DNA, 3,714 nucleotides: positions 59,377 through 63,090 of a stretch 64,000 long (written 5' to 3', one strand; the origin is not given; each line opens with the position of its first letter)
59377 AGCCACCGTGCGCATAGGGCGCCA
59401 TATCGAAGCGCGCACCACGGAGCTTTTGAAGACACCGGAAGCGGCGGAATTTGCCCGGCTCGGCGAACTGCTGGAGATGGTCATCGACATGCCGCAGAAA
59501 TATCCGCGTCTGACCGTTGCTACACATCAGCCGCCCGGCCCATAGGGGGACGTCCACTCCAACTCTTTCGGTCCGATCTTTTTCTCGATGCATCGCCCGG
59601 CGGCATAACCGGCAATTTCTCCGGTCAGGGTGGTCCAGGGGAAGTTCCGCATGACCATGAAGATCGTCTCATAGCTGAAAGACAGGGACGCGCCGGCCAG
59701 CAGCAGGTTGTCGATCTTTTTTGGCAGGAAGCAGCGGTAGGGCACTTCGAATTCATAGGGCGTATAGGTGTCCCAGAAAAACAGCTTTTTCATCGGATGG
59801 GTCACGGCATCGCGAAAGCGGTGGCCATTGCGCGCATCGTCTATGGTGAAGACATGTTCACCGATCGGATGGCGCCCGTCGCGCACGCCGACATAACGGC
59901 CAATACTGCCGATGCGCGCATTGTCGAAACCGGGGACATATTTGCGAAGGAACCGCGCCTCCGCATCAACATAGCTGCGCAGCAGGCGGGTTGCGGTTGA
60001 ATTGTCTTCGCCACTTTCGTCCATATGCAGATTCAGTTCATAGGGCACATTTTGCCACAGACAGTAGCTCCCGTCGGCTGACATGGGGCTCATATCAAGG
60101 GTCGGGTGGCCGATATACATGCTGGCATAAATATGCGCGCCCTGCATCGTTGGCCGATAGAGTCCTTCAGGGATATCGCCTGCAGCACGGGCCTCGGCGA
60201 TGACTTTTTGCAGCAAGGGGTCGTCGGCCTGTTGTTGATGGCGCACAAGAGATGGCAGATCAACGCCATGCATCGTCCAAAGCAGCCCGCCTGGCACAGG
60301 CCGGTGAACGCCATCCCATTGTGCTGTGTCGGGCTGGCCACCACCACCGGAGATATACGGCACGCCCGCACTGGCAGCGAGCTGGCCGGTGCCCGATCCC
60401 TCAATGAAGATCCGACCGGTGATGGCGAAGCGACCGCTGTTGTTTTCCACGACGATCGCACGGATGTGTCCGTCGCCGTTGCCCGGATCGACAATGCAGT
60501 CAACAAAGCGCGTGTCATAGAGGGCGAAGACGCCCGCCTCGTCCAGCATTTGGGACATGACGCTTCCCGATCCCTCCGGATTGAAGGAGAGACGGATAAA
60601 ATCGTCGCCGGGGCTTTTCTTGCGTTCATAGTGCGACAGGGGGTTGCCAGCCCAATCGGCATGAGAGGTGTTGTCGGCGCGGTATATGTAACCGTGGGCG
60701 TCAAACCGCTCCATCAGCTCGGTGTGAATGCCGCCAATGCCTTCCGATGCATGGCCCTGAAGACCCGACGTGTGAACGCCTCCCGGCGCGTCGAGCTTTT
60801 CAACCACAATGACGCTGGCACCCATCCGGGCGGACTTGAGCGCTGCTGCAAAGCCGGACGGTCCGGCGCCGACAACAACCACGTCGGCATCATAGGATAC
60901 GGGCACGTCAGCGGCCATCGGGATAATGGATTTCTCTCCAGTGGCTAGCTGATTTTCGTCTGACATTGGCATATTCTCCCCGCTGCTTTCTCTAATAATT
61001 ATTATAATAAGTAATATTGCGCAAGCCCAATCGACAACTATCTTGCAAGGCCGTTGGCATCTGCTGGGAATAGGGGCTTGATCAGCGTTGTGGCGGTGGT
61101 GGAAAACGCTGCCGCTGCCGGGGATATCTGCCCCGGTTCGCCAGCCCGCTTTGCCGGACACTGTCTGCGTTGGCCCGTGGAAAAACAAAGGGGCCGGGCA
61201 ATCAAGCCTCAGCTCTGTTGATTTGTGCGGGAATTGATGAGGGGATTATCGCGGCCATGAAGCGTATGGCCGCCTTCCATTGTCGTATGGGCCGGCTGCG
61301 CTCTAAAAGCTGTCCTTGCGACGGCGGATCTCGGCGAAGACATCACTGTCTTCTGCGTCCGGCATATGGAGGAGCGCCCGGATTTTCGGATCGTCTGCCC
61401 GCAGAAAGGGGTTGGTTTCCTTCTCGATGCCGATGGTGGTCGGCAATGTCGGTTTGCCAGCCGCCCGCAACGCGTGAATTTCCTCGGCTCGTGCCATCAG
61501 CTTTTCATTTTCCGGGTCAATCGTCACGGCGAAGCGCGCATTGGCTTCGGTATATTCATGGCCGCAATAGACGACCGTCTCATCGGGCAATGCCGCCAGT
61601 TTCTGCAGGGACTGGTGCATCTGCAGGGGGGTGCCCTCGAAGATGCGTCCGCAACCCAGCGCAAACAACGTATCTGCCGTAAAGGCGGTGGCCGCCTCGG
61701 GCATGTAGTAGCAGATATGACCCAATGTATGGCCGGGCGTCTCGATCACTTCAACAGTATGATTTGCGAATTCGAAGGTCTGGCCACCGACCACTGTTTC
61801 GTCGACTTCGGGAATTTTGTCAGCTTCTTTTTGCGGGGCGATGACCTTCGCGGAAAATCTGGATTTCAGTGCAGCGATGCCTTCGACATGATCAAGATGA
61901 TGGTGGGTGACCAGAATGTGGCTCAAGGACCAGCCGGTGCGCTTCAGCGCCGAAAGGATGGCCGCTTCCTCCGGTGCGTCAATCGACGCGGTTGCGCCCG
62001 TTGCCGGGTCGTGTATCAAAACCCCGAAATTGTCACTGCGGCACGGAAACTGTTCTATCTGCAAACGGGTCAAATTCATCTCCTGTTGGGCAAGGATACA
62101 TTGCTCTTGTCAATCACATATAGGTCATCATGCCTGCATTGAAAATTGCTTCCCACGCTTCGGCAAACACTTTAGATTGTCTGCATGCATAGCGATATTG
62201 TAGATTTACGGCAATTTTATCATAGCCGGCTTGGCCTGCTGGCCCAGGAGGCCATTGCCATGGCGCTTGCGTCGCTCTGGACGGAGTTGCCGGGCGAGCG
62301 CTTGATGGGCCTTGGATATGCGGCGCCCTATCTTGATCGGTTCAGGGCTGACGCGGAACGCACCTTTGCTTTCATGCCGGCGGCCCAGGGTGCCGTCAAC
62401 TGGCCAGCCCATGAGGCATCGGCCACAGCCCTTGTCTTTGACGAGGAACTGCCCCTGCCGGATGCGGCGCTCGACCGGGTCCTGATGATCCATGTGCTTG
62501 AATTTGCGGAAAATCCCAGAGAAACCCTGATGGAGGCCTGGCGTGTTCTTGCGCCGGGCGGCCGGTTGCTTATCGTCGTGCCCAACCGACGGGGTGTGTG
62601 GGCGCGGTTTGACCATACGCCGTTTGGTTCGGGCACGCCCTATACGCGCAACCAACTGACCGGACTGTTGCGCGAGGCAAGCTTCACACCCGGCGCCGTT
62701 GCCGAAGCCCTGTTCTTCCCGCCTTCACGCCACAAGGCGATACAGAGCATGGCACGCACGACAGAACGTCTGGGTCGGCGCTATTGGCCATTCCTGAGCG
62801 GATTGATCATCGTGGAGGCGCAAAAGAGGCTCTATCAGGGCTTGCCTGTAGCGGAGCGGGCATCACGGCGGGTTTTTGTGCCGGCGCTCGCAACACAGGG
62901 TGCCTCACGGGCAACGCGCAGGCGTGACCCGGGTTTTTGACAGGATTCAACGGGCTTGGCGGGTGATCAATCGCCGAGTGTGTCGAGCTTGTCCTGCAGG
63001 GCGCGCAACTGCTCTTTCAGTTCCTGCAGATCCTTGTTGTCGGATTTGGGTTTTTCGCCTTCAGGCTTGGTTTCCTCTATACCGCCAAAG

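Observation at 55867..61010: Self-contained TRAP + HpaR-like MarR + single FAD enzyme islet inserted in core genome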

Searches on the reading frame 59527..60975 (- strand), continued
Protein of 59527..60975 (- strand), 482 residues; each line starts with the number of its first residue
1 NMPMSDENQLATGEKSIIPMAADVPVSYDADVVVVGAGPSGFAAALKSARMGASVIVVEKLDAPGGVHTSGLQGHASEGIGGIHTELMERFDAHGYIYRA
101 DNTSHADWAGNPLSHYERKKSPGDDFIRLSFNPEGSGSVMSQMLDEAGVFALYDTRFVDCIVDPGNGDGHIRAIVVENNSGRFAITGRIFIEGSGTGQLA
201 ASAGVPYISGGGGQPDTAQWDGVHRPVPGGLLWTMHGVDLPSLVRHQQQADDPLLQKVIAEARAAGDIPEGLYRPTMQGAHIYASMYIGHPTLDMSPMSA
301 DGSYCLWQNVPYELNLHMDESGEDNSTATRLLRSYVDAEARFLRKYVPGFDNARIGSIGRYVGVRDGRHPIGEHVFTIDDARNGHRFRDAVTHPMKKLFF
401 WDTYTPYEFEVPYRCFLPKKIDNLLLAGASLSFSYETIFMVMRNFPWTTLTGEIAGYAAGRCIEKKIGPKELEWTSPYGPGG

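Call 55: find_encoding_contigs(protein=P0008, flank=10000, max_places=1)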
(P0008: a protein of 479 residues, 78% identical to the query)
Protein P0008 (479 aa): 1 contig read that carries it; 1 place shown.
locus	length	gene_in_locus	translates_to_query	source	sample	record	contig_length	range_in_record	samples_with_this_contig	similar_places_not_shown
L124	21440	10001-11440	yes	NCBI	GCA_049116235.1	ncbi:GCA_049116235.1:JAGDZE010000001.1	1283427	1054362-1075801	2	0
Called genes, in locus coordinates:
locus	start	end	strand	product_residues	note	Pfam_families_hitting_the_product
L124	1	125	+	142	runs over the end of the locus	PF00254:FKBP_C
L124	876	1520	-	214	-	PF01243:PNPOx_N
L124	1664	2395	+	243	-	PF03734:YkuD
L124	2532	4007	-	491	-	PF28123:DUF8370, PF28130:DUF8371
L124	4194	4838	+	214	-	PF00657:Lipase_GDSL (faint), PF13472:Lipase_GDSL_2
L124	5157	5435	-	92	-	-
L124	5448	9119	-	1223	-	PF08471:Ribonuc_red_2_N, PF02867:Ribonuc_red_lgC, PF12637:TSCPD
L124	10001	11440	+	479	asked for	PF01946:Thi4 (weak), PF00890:FAD_binding_2 (weak), PF01134:GIDA (weak), PF01266:DAO (weak), PF07992:Pyr_redox_2 (weak), PF12831:FAD_oxidored, PF13450:NAD_binding_8 (weak)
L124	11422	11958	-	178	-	PF01047:MarR, PF12802:MarR_2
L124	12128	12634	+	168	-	PF04290:DctQ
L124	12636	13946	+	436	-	PF06808:DctM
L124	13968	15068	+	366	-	PF03480:DctP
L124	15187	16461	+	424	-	PF04412:AcnX, PF28403:AcnX_2nd, PF28406:AcnX_3rd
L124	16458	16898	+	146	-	PF01989:AcnX_swivel_put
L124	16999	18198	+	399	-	PF16868:NMT1_3, PF12974:Phosphonate-bd (faint), PF09084:NMT1 (weak)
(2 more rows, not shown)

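Call 56: find_encoding_contigs(protein=P0003, flank=10000, max_places=1)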
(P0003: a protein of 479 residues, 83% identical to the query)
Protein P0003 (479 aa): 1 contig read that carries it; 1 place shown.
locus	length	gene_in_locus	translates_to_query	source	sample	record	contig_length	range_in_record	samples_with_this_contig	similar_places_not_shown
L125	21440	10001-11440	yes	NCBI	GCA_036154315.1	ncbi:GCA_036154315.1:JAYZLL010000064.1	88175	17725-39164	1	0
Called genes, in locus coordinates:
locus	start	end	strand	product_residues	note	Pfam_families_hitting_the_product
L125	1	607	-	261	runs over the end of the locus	PF00528:BPD_transp_1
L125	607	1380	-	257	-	PF00528:BPD_transp_1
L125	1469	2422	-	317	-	PF13379:NMT1_2, PF09084:NMT1, PF12974:Phosphonate-bd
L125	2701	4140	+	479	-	PF03055:RPE65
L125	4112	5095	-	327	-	PF00126:HTH_1, PF03466:LysR_substrate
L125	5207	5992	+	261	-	PF00561:Abhydrolase_1, PF12697:Abhydrolase_6, PF12146:Hydrolase_4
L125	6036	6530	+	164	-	PF11578:DUF3237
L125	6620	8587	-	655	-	PF06808:DctM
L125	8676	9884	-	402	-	PF16868:NMT1_3 (weak), PF09084:NMT1 (faint)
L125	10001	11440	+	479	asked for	PF01946:Thi4 (weak), PF01266:DAO (faint), PF12831:FAD_oxidored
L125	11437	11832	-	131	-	PF22381:Staph_reg_Sar_Rot (weak), PF01047:MarR, PF12802:MarR_2, PF13463:HTH_27 (weak)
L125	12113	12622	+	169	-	PF04290:DctQ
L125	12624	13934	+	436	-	PF06808:DctM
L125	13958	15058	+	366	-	PF03480:DctP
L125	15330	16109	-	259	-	PF04989:RMNT_CmcI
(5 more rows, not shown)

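Call 62: search_solved_structures(query=A1, max_evalue=0.01, show_alignments=0)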
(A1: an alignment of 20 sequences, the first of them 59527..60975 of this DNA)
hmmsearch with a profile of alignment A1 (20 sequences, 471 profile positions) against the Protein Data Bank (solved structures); distinct sequences matched with E-value up to 0.01: 164 (the best 60 are shown).
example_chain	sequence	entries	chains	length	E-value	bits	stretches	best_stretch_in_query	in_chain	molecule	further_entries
5vj7_A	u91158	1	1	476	2.8e-08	36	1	23-64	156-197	Oxidoreductase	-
3urh_A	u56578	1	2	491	5.2e-08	35.1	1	22-59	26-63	Dihydrolipoyl dehydrogenase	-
3rnm_A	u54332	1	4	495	1.8e-07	33.4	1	20-59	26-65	Dihydrolipoyl dehydrogenase, mitochondrial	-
6i4p_A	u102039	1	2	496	2.9e-07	32.7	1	21-59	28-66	Dihydrolipoyl dehydrogenase, mitochondrial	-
4j57_A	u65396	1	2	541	3.1e-07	32.6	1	17-112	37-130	Thioredoxin reductase 2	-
4b1b_A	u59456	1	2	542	3.1e-07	32.6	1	17-112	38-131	THIOREDOXIN REDUCTASE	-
4j56_A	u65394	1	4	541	3.1e-07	32.6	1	17-112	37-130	Thioredoxin reductase 2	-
1zmc_A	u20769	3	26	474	4.1e-07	32.2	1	21-59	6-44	Dihydrolipoyl dehydrogenase, mitochondrial | Dihydrolipoyl dehydrogenase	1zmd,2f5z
1zy8_A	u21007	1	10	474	4.1e-07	32.2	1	21-59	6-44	Dihydrolipoyl dehydrogenase, mitochondrial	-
4ylf_B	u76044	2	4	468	4.2e-07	32.2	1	19-64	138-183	Dihydropyrimidine dehydrogenase subunit A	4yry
5nhg_A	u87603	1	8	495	5.8e-07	31.7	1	21-59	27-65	Dihydrolipoyl dehydrogenase, mitochondrial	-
7zyt_A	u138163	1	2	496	5.8e-07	31.7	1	21-59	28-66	Dihydrolipoyl dehydrogenase, mitochondrial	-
6i4s_A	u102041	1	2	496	5.8e-07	31.7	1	21-59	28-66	Dihydrolipoyl dehydrogenase, mitochondrial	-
6i4t_A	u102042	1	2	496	5.8e-07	31.7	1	21-59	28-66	Dihydrolipoyl dehydrogenase, mitochondrial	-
6hg8_A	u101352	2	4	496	5.8e-07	31.7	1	21-59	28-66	Dihydrolipoyl dehydrogenase, mitochondrial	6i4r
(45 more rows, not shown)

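Call 73: search_protein_representatives(protein=window:59527-60975:-)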
Query: 482 residues. Proteins with E-value up to 0.001 (for the whole library): 5943; up to 1e-10: 2025; up to 1e-30: 90. The best 150 are listed.
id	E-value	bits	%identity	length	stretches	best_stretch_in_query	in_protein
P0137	1.6e-130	452.7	47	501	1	21-477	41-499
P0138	3.5e-126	438.4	69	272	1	209-478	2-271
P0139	9.6e-115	400.7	54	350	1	64-412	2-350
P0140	8.5e-85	301.9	41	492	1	13-478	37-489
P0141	1.4e-82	294.5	41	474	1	29-476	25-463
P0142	1.7e-82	294.3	41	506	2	21-394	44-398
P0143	4.6e-80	286.3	64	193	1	196-383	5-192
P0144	8.2e-76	272.3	62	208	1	87-285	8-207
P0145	7.9e-75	269.0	38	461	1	23-472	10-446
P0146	3.2e-74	267.0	38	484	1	15-476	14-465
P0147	7.7e-72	259.2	67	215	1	298-458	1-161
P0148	5.7e-68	246.4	38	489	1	21-473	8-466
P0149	1.3e-67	245.3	40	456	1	21-474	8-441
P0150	2.2e-65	237.8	61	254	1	20-213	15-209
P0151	4.6e-59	217.0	68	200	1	21-170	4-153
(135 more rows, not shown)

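Call 87: search_protein_families(library=pfam, proteins=[L115:4253-5617:-, L115:12826-13668:-, L115:2453-3265:+, L055:6087-7499:+, L055:7499-8968:+, L055:10397-11668:+, L063:6432-7970:+, L063:8244-8963:+, L063:11594-12976:+, L063:13313-14683:+])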
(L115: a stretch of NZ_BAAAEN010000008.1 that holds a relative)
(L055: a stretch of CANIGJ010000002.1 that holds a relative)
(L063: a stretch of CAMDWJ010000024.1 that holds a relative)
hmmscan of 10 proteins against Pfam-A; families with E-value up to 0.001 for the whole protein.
L115:4253-5617:- (454 aa): 0 families

L115:12826-13668:- (280 aa): 1 family
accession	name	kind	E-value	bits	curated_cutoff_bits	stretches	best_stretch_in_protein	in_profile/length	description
PF05721.19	PhyH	-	2e-09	38.5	22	1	60-271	2-213/213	Phytanoyl-CoA dioxygenase (PhyH)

L115:2453-3265:+ (270 aa): 1 family
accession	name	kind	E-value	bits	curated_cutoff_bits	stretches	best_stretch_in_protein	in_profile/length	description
PF04909.20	Amidohydro_2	-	1.2e-45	157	26.4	1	9-268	1-287/289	Amidohydrolase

L055:6087-7499:+ (470 aa): 2 families
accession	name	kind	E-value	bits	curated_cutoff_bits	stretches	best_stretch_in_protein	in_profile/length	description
PF03972.19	MmgE_PrpD_N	-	1.6e-42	145.9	32.1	1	19-261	2-239/244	MmgE/PrpD N-terminal domain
PF19305.4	MmgE_PrpD_C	-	9.9e-26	91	32.1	1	286-450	2-171/173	MmgE/PrpD C-terminal domain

L055:7499-8968:+ (489 aa): 3 families
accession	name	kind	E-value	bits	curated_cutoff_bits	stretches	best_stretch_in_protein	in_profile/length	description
PF00135.34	COesterase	-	4.7e-111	372.7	27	1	3-481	3-514/515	Carboxylesterase family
PF20434.5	BD-FAE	-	2.6e-09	37.3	26.8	1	83-134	3-57/215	BD-FAE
PF07859.19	Abhydrolase_3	-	5.4e-06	26.8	25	1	161-205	51-94/210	alpha/beta hydrolase fold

L055:10397-11668:+ (423 aa): 2 families
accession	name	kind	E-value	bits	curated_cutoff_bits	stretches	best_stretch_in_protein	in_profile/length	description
PF07690.21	MFS_1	-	9.7e-35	120.5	33.4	2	244-405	2-163/347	Major Facilitator Superfamily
PF00083.30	Sugar_tr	-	1.4e-13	51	22.3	2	275-381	47-157/452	Sugar (and other) transporter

L063:6432-7970:+ (512 aa): 1 family
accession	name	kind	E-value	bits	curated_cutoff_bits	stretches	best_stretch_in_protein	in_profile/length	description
PF00496.27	SBP_bac_5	-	1.8e-63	215.3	32.4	1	72-419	1-350/368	Bacterial extracellular solute-binding proteins, family 5 Middle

L063:8244-8963:+ (239 aa): 1 family
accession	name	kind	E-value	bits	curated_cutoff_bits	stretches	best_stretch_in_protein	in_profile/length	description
PF01557.24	FAA_hydrolase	-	5.6e-57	193.3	23.9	1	36-235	2-212/214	Fumarylacetoacetate (FAA) hydrolase C-terminal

L063:11594-12976:+ (460 aa): 2 families
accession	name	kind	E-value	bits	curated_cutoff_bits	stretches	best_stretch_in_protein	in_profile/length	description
PF00355.32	Rieske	-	1.9e-17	63.4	20.3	1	27-108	2-83/88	Rieske [2Fe-2S] domain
PF19301.5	LigXa_C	-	5.9e-12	45.8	27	2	324-380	208-264/304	LigXa C-terminal domain like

L063:13313-14683:+ (456 aa): 0 families

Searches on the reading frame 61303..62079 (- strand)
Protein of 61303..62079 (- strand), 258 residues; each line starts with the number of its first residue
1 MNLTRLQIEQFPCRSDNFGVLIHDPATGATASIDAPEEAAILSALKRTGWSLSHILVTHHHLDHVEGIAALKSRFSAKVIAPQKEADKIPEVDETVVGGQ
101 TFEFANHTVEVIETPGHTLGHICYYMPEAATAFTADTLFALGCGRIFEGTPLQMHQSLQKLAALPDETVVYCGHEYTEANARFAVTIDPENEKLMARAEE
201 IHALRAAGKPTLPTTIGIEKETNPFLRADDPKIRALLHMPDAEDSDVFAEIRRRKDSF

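Call 3: search_protein_families(library=pfam, proteins=[window:61303-62079:-])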
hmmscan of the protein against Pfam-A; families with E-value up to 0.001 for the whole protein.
window:61303-62079:- (258 aa): 3 families
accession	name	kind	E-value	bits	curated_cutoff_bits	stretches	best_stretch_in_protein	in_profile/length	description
PF16123.11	HAGH_C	-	2.1e-27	95.8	25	1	175-258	1-83/83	Hydroxyacylglutathione hydrolase C-terminus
PF00753.33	Lactamase_B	-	4.3e-22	79.5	22.7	1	24-174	21-196/196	Metallo-beta-lactamase superfamily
PF12706.13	Lactamase_B_2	-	0.00042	20.4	27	1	50-90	29-71/200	Beta-lactamase superfamily domain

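Call 4: search_protein_families(library=ncbifam, proteins=[window:61303-62079:-])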
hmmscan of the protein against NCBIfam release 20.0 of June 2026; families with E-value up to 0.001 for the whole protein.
window:61303-62079:- (258 aa): 17 families
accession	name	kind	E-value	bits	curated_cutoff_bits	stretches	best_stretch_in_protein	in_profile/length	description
TIGR03413.1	GSH_gloB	equivalog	8.6e-99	329.9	200.8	1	8-258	1-248/248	hydroxyacylglutathione hydrolase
NF007597.0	PRK10241.1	equivalog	1.2e-54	185.2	421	1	9-258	4-251/251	hydroxyacylglutathione hydrolase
NF041804.1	MBL_fold_SolJ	exception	1.3e-18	67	350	1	24-178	25-182/224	solanimycin biosynthesis MBL-fold hydrolase SolJ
NF040641.1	bifunc_ST_SDO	equivalog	7.5e-18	64.6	625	1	20-188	173-358/423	bifunctional sulfur transferase/dioxygenase Blh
NF012229.1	bla_class_B_core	domain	4.9e-12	46.2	100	1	36-127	36-139/139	metallo-beta-lactamase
NF033105.1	bla_subclass_B3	equivalog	1.9e-09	37.2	240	1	54-88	64-98/257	subclass B3 metallo-beta-lactamase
NF053820.1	MBLfold_Strvi7410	exception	1.6e-06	27.8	525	1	93-150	155-206/343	Strvi_7410 family MBL fold metallo-hydrolase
NF047979.1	lactonase_AidB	equivalog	1.8e-05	24.1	360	0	18-85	60-129/271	AidB family quorum-quenching N-acyl homoserine lactonase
NF000405.1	HARLDQ_not_B3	exception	5.5e-05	22.9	350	0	46-89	70-116/267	HARLDQ motif MBL-fold protein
TIGR04559.1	SoxH_rel_PQQ_2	hypoth_equivalog_domain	5.5e-05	22.7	280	0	41-80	56-95/283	quinoprotein relay system zinc metallohydrolase 2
NF033088.2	bla_subclass_B1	equivalog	9.3e-05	22.2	200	1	38-186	54-212/217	subclass B1 metallo-beta-lactamase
NF000456.2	blaMSI-1_fam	exception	0.00013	21.4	550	0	36-82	71-117/289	MSI-1 family subclass B3 metallo-beta-lactamase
NF001911.0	PRK00685.1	equivalog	0.00015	21.4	144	1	46-99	35-93/228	metal-dependent hydrolase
NF000469.2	CAR_gen_B3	exception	0.00018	20.6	500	0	54-125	115-203/311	CAR family subclass B3 metallo-beta-lactamase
NF012140.0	blaBJP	exception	0.00018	20.4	600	0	52-85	94-127/294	BJP family subclass B3 metallo-beta-lactamase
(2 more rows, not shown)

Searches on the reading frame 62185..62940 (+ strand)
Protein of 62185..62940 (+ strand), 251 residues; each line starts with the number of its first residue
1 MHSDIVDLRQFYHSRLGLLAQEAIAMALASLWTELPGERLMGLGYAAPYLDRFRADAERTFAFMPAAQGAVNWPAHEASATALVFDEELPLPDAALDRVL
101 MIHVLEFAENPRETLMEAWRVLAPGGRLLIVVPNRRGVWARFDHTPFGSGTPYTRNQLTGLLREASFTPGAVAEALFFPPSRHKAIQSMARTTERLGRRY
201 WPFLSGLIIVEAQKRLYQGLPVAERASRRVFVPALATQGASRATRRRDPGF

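Call 3: search_protein_families(library=pfam, proteins=[window:62185-62940:+])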
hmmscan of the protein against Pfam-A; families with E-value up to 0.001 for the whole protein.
window:62185-62940:+ (251 aa): 4 families
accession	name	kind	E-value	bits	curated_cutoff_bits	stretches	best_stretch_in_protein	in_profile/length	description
PF08241.18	Methyltransf_11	-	1.7e-10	41.8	21.2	1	87-130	52-95/95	Methyltransferase domain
PF13489.12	Methyltransf_23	-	6.2e-06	26.5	27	1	66-167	55-159/164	Methyltransferase domain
PF08242.18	Methyltransf_12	-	7.3e-05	23.9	30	1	88-128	62-98/98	Methyltransferase domain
PF13649.12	Methyltransf_25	-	0.00052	21.1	27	0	87-126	56-97/97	Methyltransferase domain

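Call 4: search_protein_families(library=ncbifam, proteins=[window:62185-62940:+])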
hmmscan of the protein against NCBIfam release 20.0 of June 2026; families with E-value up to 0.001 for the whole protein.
window:62185-62940:+ (251 aa): 5 families
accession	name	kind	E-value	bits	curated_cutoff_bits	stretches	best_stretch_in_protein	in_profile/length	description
NF045667.1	MTase_DVU1556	equivalog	9.5e-07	28.5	155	1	79-131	68-120/213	DVU_1556 family methyltransferase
NF041537.1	ArsM_AhpD_UU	exception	3.9e-06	25.9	510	1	86-131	136-181/345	arsenite methyltransferase/AhpD domain selenoprotein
NF047649.1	MTase_UXPK_star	exception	1.8e-05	23.9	460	1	86-130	137-181/283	methyltransferase/UXPK-star double selenoprotein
NF008823.0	PRK11873.1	subfamily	0.00017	21.2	263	1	87-130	138-181/272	arsenite methyltransferase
NF001240.0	PRK00216.1-1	equivalog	0.00033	19.8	378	0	86-131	124-169/251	bifunctional demethylmenaquinone methyltransferase/2-methoxy-6-polyprenyl-1,4-benzoquinol methylase UbiE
